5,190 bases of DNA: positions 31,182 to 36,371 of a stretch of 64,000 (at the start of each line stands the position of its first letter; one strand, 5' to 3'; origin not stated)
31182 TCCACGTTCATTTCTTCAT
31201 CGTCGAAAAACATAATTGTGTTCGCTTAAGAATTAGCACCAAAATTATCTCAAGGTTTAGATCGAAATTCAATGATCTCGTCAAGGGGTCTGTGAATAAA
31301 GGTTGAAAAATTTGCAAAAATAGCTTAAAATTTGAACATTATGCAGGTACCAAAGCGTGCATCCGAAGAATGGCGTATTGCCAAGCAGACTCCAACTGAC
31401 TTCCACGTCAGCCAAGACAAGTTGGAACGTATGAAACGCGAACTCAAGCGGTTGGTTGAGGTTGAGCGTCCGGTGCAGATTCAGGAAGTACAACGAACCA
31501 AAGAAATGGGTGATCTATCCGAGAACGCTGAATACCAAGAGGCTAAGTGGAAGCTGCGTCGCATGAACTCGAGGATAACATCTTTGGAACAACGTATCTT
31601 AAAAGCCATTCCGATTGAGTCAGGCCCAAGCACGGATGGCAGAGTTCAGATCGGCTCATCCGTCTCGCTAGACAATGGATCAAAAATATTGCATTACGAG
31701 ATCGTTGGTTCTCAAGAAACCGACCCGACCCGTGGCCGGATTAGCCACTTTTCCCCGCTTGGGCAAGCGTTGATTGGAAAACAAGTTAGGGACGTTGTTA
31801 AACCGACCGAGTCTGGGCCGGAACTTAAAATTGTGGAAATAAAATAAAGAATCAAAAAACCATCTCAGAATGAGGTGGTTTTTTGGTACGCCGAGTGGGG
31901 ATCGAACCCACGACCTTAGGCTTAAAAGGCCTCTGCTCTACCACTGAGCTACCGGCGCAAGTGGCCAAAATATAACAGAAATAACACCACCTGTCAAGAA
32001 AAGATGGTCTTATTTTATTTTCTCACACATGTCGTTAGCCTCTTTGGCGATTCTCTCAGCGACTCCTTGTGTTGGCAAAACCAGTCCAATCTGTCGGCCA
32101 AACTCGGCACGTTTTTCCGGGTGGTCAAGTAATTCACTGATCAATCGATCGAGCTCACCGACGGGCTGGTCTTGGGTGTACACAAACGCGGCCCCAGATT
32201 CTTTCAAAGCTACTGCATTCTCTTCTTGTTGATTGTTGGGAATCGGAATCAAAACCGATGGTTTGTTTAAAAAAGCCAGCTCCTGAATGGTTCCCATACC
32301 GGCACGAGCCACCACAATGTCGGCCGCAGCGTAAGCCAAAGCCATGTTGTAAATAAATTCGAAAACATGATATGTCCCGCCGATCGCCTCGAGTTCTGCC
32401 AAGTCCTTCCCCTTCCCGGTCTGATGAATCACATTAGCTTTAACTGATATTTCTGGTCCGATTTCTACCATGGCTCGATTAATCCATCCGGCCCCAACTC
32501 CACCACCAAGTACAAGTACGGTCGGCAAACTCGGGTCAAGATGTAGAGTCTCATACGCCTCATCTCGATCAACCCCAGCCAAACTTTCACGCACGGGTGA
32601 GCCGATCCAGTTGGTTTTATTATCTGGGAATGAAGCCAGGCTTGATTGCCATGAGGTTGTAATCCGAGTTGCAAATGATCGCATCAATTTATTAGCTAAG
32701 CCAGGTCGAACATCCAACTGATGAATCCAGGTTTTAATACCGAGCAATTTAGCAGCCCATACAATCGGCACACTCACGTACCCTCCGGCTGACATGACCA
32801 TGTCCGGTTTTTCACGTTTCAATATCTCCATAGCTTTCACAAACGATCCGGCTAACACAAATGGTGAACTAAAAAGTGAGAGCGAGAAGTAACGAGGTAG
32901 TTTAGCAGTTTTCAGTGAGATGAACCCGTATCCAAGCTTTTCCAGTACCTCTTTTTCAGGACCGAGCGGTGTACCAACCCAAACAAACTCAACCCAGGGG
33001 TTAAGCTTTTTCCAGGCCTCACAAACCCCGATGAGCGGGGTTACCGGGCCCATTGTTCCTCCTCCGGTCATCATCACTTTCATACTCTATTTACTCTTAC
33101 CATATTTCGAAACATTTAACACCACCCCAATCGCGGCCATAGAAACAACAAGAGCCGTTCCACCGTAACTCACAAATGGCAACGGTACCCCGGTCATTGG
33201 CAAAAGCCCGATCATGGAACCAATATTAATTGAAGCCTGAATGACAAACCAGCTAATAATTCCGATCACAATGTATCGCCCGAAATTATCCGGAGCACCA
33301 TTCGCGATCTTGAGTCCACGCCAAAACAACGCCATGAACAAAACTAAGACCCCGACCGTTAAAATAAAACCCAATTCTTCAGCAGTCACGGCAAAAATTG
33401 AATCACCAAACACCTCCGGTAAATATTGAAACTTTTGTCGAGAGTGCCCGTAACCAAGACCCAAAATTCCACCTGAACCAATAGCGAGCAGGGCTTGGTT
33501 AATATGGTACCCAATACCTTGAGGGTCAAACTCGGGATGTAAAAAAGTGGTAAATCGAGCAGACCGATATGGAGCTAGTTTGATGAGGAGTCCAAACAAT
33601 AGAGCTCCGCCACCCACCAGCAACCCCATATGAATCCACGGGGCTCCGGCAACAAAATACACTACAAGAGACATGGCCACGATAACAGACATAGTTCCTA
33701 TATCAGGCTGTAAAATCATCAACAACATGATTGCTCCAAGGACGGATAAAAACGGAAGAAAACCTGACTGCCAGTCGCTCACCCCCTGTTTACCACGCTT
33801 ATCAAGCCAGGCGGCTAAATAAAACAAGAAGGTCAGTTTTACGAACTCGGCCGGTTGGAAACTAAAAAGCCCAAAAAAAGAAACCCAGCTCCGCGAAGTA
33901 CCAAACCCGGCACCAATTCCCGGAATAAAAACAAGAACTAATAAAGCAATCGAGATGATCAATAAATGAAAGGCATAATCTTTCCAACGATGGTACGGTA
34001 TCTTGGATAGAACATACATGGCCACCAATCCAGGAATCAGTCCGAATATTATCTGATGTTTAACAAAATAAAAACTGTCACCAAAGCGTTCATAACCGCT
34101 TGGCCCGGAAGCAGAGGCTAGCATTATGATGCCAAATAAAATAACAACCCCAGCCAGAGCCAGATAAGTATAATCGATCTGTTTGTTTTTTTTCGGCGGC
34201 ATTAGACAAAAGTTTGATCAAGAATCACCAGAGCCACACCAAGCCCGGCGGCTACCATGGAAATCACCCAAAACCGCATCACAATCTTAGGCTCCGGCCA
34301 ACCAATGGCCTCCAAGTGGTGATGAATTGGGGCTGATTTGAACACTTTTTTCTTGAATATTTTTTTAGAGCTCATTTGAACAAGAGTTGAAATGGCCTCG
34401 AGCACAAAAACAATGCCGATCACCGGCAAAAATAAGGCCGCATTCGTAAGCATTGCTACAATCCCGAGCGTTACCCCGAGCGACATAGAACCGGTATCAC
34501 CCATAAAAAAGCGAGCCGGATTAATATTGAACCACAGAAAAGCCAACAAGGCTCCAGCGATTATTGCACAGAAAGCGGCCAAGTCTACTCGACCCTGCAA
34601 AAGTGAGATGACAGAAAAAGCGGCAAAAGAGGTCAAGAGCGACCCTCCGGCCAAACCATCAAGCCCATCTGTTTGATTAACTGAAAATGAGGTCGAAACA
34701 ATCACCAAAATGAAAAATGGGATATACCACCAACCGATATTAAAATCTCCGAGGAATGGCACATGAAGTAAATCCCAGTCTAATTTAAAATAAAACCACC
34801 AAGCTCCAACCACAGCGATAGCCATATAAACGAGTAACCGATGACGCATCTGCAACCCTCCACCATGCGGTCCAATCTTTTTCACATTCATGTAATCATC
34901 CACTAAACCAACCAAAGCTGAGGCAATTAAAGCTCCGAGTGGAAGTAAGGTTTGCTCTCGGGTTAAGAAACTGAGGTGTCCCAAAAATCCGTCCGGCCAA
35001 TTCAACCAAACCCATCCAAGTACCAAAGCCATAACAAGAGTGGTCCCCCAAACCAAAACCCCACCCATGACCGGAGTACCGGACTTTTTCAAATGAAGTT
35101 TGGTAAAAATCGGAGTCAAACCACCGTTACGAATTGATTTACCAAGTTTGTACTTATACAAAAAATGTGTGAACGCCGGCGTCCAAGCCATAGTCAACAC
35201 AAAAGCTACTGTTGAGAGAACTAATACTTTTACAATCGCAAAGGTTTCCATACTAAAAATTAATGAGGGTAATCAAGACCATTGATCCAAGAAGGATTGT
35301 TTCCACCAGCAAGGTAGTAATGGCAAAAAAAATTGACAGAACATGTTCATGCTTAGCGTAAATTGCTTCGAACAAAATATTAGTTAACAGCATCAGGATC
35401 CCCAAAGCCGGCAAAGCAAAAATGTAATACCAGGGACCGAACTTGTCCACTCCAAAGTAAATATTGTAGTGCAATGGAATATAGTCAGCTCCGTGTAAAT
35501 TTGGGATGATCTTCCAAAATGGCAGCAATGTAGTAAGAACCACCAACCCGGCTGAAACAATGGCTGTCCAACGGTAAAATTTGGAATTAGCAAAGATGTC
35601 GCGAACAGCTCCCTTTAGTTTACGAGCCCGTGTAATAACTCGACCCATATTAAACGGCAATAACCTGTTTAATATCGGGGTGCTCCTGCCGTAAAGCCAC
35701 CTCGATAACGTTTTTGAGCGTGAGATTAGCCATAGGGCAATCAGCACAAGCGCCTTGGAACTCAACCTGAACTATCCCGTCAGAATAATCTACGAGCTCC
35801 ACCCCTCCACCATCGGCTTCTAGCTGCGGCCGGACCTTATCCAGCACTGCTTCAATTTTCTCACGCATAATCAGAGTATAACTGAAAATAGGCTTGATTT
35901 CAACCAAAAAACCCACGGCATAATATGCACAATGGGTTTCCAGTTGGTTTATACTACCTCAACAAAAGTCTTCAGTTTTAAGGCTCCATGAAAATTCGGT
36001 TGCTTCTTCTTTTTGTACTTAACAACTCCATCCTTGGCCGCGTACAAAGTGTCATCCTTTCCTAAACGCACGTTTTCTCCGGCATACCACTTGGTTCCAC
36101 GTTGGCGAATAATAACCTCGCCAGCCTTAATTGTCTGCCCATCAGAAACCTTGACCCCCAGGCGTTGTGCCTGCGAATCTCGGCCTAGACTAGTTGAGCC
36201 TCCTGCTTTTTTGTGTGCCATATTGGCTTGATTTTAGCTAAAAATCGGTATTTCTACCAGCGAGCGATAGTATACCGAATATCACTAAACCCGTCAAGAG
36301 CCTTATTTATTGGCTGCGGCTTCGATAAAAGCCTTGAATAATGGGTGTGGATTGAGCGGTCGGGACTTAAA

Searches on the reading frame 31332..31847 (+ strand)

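Call 66: search_protein_families(library=pfam, proteins=[window:31332-31847:+], max_evalue=0.001)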
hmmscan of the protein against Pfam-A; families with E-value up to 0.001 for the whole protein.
window:31332-31847:+ (171 aa): 2 families
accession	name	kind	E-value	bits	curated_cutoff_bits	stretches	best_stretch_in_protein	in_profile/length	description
PF03449.20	GreA_GreB_N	-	1e-18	67.7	24.5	1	26-92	3-69/71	Transcription elongation factor, N-terminal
PF01272.25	GreA_GreB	-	4e-15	56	26.9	1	101-170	2-75/77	Transcription elongation factor, GreA/GreB, C-term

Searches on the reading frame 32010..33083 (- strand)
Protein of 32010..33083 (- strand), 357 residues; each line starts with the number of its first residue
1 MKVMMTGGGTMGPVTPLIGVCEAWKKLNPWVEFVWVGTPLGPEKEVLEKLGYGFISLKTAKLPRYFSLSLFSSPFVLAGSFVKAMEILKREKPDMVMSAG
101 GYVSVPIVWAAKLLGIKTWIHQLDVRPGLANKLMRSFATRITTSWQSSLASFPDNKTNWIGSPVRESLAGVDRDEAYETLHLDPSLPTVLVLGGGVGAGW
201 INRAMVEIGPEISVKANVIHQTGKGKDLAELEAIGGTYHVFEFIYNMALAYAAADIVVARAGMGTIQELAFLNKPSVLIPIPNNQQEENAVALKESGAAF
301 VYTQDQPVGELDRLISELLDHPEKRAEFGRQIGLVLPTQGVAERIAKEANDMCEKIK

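Call 79: search_protein_families(library=pfam, proteins=[window:32010-33083:-], max_evalue=0.000001)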
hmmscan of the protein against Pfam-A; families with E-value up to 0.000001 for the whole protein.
window:32010-33083:- (357 aa): 2 families
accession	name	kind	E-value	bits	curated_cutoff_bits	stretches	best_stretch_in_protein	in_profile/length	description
PF04101.22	Glyco_tran_28_C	-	2.8e-29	102.7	22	1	188-327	1-149/166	Glycosyltransferase family 28 C-terminal domain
PF03033.26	Glyco_transf_28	-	3e-28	99.1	26.2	1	3-142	1-138/139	Glycosyltransferase family 28 N-terminal domain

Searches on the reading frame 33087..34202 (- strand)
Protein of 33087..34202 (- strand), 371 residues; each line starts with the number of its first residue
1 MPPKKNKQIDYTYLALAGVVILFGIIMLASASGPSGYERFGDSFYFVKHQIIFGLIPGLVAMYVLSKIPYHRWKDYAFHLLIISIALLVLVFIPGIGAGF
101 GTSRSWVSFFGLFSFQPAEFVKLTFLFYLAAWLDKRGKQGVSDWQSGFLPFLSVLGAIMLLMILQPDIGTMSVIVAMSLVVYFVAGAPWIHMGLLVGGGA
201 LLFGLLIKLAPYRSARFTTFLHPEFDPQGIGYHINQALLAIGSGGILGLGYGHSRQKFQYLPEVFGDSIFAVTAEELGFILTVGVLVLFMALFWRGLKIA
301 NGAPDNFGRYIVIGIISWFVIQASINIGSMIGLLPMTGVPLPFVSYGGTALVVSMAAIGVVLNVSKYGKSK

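Call 79: search_protein_families(library=pfam, proteins=[window:33087-34202:-], max_evalue=0.000001)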
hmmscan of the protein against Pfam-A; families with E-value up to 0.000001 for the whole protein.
window:33087-34202:- (371 aa): 1 family
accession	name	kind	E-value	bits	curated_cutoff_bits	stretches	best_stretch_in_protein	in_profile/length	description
PF01098.24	FTSW_RODA_SPOVE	-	2.7e-97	326.4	26.4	1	14-368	5-354/356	Cell cycle protein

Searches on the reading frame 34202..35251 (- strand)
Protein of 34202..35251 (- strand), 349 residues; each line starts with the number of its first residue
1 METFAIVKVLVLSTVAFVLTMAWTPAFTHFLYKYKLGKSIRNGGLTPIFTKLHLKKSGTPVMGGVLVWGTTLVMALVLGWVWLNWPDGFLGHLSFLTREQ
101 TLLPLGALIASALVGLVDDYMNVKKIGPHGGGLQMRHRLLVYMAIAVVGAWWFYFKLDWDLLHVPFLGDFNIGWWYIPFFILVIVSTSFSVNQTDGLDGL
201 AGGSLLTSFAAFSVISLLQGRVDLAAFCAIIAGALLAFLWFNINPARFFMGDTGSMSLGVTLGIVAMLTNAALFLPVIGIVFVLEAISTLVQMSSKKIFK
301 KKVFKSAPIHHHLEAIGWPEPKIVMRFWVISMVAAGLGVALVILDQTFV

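Call 79: search_protein_families(library=pfam, proteins=[window:34202-35251:-], max_evalue=0.000001)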
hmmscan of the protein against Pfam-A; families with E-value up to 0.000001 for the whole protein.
window:34202-35251:- (349 aa): 1 family
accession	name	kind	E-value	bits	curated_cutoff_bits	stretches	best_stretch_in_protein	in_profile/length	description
PF00953.26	Glycos_transf_4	-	4.1e-33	115.1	27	1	105-268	5-158/160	Glycosyl transferase family 4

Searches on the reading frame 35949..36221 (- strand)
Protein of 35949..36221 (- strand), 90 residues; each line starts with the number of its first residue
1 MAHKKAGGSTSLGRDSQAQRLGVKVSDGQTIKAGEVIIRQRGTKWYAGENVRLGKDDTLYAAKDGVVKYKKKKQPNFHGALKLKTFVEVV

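Call 66: search_protein_families(library=pfam, proteins=[window:35949-36221:-], max_evalue=0.001)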
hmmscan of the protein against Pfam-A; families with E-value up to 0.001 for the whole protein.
window:35949-36221:- (90 aa): 1 family
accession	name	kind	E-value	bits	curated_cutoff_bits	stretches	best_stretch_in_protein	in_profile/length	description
PF01016.24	Ribosomal_L27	-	3.2e-33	114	20.5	1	2-74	1-73/79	Ribosomal L27 protein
